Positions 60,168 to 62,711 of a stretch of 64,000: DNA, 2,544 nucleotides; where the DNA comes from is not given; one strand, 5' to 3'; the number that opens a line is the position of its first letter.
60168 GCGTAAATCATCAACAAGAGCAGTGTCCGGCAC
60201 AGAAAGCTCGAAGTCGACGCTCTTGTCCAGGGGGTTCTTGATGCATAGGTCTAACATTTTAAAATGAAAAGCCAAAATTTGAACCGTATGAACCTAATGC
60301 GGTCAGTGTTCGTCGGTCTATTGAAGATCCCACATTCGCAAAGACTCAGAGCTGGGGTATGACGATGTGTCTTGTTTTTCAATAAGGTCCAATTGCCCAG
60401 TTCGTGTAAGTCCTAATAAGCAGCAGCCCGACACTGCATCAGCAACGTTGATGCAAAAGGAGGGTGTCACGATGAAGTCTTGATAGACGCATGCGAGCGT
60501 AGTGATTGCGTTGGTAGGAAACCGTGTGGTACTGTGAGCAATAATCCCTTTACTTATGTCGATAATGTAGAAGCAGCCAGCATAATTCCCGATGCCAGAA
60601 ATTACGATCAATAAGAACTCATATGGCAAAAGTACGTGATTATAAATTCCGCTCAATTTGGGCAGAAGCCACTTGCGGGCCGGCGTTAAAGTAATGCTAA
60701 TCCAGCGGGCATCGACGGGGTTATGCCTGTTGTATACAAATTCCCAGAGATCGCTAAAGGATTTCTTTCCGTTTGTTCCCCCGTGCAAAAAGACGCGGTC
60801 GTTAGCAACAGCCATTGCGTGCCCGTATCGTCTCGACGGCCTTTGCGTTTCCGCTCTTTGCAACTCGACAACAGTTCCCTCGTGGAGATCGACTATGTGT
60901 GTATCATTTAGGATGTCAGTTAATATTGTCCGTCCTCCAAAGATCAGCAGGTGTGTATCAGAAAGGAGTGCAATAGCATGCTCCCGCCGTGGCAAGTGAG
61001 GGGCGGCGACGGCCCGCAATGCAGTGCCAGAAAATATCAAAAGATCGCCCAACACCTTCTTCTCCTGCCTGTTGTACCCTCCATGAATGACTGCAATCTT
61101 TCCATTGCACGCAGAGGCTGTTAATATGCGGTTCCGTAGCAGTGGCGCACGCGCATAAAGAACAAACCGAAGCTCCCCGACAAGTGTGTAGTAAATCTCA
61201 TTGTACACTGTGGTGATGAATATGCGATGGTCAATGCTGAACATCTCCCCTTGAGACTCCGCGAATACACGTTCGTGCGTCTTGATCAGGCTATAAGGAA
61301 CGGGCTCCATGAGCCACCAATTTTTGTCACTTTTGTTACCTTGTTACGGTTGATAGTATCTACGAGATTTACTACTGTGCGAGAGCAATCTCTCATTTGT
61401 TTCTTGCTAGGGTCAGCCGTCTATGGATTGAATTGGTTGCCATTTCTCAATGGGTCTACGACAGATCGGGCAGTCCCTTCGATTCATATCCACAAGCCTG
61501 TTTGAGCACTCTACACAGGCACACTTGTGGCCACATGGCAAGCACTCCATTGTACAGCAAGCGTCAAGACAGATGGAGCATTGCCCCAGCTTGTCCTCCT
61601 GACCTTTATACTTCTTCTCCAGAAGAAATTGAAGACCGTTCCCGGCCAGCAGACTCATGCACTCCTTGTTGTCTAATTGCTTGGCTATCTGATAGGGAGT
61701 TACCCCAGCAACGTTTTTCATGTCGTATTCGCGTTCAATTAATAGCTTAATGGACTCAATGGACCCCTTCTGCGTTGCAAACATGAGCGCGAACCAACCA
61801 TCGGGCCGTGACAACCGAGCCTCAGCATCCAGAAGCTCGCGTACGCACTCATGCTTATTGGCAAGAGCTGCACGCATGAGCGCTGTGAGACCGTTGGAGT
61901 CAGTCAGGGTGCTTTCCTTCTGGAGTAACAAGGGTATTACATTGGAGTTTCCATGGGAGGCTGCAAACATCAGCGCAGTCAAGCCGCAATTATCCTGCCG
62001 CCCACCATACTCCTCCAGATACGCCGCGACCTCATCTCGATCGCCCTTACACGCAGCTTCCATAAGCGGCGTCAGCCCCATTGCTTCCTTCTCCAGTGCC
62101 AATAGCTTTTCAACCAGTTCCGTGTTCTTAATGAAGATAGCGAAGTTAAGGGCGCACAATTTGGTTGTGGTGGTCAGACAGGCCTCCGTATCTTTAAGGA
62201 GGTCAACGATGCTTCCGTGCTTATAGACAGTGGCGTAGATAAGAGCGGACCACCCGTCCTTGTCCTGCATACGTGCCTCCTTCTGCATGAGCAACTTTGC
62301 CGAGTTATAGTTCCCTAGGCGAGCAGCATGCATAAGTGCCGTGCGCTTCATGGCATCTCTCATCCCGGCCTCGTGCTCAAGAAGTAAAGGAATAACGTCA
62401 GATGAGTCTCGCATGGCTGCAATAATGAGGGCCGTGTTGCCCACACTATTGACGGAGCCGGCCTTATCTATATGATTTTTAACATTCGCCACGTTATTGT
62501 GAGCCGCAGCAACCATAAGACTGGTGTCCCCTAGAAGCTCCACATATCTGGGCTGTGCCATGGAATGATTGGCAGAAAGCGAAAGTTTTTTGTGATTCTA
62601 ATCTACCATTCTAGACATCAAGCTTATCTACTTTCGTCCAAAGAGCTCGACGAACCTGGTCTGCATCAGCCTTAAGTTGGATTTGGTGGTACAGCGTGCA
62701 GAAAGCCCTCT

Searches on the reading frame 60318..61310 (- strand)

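Call 9: search_protein_families(library=pfam, proteins=[window:60318-61310:-], max_evalue=0.001)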
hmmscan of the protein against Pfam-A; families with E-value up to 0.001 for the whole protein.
window:60318-61310:- (330 aa): 7 families
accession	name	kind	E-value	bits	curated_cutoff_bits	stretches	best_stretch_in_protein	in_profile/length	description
PF24681.1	Kelch_KLHDC2_KLHL20_DRC7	-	1.1e-19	71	50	1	67-196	5-139/221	KLHDC2/KLHL20/DRC7 Kelch-repeats domain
PF13418.12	Kelch_4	-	8.9e-12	45.2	21.6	1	164-191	5-34/49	Galactose oxidase, central domain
PF24981.1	Beta-prop_ATRN-LZTR1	-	3e-11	43.6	50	1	122-245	2-120/289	Attractin/LZTR1 beta-propeller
PF13415.12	Kelch_3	-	9.2e-10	38.9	22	0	121-168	4-47/48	Galactose oxidase, central domain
PF01344.31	Kelch_1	-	6.1e-06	26.1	20.1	1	160-191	1-32/46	Kelch motif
PF13964.12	Kelch_6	-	8.4e-06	26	25.3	0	111-157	5-50/50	Kelch motif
PF07646.21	Kelch_2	-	0.00024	21.4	21.3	0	160-191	1-34/48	Kelch motif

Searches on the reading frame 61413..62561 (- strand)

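Call 9: search_protein_families(library=pfam, proteins=[window:61413-62561:-], max_evalue=0.001)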
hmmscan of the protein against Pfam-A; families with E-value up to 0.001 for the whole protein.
window:61413-62561:- (382 aa): 7 families
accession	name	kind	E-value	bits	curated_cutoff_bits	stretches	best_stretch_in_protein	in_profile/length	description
PF12796.13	Ank_2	-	1.3e-65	218.4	27.3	7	166-252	1-88/90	Ankyrin repeats (3 copies)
PF00023.36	Ank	-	1.6e-31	107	21.1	0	223-246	1-24/33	Ankyrin repeat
PF13857.12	Ank_5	-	5.8e-23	81.2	27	1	187-228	10-53/56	Ankyrin repeats (many copies)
PF13606.12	Ank_3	-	1e-22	77.8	22.3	0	192-215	1-24/30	Ankyrin repeat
PF13637.12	Ank_4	-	3.6e-21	75.2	22.7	1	169-213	3-50/50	Ankyrin repeats (many copies)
PF13920.12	zf-C3HC4_3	-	7.1e-10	39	27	1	326-373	3-48/49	Zinc finger, C3HC4 type (RING finger)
PF24521.3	Ank_KRIT1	-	1e-06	29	80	0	164-224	20-77/149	KRIT1 ankyrin-repeats domain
